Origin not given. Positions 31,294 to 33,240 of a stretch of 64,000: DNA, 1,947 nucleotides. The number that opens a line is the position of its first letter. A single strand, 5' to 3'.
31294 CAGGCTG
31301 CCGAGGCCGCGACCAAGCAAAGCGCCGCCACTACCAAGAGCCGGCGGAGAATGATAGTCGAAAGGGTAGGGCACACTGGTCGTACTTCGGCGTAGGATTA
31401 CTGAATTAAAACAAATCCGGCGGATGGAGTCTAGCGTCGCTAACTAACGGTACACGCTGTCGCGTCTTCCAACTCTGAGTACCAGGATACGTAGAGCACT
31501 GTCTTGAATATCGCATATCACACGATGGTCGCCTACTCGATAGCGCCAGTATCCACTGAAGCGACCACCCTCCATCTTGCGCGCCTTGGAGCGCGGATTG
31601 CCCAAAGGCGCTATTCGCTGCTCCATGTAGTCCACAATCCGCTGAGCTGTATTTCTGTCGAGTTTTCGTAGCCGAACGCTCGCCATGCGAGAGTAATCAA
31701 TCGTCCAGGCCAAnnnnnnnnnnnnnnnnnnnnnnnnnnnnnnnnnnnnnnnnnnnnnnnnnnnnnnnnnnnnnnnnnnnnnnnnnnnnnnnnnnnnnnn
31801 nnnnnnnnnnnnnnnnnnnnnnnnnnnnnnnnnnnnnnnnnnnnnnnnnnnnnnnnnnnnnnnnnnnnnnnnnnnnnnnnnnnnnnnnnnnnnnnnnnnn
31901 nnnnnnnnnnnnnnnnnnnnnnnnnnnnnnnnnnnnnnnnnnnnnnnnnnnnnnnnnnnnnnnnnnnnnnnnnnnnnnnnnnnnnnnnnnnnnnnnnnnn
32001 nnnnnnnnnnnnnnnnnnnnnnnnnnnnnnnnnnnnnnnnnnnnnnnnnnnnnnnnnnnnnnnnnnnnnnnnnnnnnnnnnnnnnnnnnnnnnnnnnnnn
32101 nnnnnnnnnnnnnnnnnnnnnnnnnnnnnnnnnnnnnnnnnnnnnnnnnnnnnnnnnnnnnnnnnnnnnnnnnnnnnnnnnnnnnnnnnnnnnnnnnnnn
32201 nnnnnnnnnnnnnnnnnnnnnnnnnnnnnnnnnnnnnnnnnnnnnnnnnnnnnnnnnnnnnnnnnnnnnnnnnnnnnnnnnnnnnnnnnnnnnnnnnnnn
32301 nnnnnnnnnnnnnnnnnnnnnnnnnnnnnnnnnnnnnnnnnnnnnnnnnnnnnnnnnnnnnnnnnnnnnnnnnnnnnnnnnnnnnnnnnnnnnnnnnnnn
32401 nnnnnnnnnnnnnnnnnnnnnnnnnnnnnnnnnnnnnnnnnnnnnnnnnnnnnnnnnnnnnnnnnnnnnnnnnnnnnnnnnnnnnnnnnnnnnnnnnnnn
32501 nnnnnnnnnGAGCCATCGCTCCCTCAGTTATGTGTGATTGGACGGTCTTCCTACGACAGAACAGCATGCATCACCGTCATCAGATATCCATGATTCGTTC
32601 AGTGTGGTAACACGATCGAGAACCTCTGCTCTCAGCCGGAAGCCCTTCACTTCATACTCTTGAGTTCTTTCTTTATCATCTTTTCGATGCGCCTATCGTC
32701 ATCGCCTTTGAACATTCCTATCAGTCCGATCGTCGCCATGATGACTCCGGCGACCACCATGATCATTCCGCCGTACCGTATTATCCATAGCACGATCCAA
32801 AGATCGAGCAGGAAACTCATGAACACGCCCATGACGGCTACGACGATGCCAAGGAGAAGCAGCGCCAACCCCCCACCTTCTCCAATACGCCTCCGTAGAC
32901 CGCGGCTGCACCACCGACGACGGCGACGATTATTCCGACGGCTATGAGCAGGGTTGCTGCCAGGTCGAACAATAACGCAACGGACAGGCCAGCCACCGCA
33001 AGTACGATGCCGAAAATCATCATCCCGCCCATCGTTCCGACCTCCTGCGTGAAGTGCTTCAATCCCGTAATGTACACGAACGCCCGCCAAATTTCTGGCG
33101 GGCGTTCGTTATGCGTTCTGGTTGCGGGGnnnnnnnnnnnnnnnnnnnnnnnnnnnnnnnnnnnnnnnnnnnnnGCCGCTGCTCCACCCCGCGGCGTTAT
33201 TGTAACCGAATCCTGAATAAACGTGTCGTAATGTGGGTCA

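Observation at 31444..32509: RelE toxin paired with an atypically large (270-aa) upstream partner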

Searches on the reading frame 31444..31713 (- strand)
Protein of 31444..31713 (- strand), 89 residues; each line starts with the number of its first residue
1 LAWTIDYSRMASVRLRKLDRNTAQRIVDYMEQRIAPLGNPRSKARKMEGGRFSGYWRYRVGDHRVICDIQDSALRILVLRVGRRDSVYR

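Call 3: search_protein_families(library=pfam, proteins=[window:31444-31713:-], max_evalue=10)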
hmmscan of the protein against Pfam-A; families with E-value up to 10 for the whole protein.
window:31444-31713:- (89 aa): 4 families
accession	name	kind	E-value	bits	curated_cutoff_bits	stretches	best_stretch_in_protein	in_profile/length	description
PF05016.21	ParE_toxin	-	7.2e-14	52.6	23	1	6-87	2-88/89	ParE toxin of type II toxin-antitoxin system, parDE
PF08929.15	PoNi_C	-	0.0024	19.1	25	1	7-75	29-98/107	PoNe immunity proteins (PoNi), C-terminal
PF04472.17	SepF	-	0.1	13.3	27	1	13-32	27-46/72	Cell division protein SepF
PF23571.1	GH3_M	-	0.15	12.6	23.6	1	52-63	46-57/75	GH3 family central domain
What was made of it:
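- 31444..31713 (-): relE-type toxin gene, 89 aa, TTG start, translationally coupled to the upstream gene. Pfam ParE_toxin E 7e-14 (call 3).
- On RelBE type II toxin-antitoxin: PF05016 E 7e-14, 52.6 bits against a cutoff of 23 (call 3).
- Checked: The 89-aa product matches Pfam ParE_toxin PF05016 (E 7e-14, residues 6-87 to profile 2-88/89; call 3).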

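Call 4: search_protein_families(library=ncbifam, proteins=[window:31444-31713:-], max_evalue=10)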
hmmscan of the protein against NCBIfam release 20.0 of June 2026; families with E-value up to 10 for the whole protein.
window:31444-31713:- (89 aa): 1 family
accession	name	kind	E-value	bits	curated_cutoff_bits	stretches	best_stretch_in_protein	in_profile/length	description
TIGR02385.1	RelE_StbE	subfamily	4.9e-06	27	27.9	1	19-87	16-87/88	type II toxin-antitoxin system mRNA interferase toxin, RelE/StbE family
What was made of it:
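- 31444..31713 (-): TIGR02385 RelE_StbE 27.0 bits against a cutoff of 27.9 (call 4).
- On RelBE type II toxin-antitoxin: TIGR02385 scores 27.0 bits, just below the 27.9 cutoff (call 4).
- Checked: It scores 27.0 bits on TIGR02385 RelE_StbE, just under the 27.9 cutoff (call 4).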

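Call 5: search_protein_families(library=padloc, proteins=[window:31444-31713:-], max_evalue=10)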
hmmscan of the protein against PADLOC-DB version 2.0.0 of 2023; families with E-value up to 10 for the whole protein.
window:31444-31713:- (89 aa): 0 families
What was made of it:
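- PADLOC gave no hit (call 5).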

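Call 61: search_solved_structures(query=window:31444-31713:-, max_evalue=0.01, show_alignments=2)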
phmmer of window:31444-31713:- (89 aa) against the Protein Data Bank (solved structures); distinct sequences matched with E-value up to 0.01: 2.
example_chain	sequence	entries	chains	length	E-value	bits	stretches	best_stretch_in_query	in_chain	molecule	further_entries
2khe_A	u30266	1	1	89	8.2e-21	77.1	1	1-89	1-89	Toxin-like protein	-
9g12_A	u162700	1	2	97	0.009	19.5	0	14-89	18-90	Toxin RelE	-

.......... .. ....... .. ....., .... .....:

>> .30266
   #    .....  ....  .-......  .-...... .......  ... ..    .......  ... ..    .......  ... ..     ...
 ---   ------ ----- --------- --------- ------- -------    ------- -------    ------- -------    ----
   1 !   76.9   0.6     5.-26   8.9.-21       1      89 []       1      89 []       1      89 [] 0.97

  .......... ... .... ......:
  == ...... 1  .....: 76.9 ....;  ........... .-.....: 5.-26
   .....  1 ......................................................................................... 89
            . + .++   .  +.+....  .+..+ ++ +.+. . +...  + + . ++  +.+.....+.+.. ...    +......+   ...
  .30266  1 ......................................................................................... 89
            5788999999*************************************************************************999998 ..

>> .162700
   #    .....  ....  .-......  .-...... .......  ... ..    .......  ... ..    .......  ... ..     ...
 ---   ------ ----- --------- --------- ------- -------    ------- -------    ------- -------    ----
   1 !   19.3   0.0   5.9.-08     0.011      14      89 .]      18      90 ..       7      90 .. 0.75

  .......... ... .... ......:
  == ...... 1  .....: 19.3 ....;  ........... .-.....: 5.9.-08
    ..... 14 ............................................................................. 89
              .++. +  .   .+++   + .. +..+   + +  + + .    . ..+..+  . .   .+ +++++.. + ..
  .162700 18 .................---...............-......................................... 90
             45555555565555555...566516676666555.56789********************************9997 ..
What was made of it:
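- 31444..31713 (-): PDB 2khe E 8e-21 over the full length, and 9g12 'Toxin RelE' E 0.009 (call 61).
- On RelBE type II toxin-antitoxin: 2khe E 8e-21 over residues 1-89 (call 61). The C-terminal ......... aligns with vghardvyr of 2khe and iarrsasyr of 9g12 'Toxin RelE' (call 61).
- Checked: It matches PDB 2khe over its full length (E 8e-21; call 61).
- Calls 3, 4 and 61.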

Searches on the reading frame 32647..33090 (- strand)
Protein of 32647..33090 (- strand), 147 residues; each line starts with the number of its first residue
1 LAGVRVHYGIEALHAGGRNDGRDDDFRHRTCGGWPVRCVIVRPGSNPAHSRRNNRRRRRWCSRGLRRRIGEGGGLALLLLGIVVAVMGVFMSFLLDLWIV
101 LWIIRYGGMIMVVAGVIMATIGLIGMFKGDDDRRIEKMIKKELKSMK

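Call 51: search_protein_families(library=pfam, proteins=[window:32647-33090:-], max_evalue=1)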
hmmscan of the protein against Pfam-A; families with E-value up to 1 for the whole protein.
window:32647-33090:- (147 aa): 5 families
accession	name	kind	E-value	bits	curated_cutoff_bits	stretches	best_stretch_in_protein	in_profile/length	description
PF07332.16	Phage_holin_3_6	-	0.016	15.7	28.4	1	73-129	35-90/116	Putative Actinobacterial Holin-X, holin superfamily III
PF13903.11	Claudin_2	-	0.02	15.1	29.1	1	76-120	93-137/192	PMP-22/EMP/MP20/Claudin tight junction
PF20990.2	DUF2207_C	-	0.22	11.6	33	1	78-120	139-184/247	Predicted membrane protein (DUF2207) C-terminal domain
PF04228.19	Zn_peptidase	-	0.31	10.9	23.2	0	45-96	9-59/290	Putative neutral zinc metallopeptidase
PF25587.1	Rv2743c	-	0.34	11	27.7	1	50-119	17-74/237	Rv2743c family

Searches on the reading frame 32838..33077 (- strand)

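Call 51: search_protein_families(library=pfam, proteins=[window:32838-33077:-], max_evalue=1)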
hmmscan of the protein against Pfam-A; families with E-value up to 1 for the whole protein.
window:32838-33077:- (79 aa): 3 families
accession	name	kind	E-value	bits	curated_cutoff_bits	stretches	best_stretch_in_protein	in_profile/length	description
PF19626.4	DUF6131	-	0.18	12.5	25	1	19-73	1-57/59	Family of unknown function (DUF6131)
PF14007.11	YtpI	-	0.28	12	29.4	1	17-62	33-76/87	YtpI-like protein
PF19744.4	DUF6232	-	0.36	11.7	27.4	1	3-60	20-74/117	Family of unknown function (DUF6232)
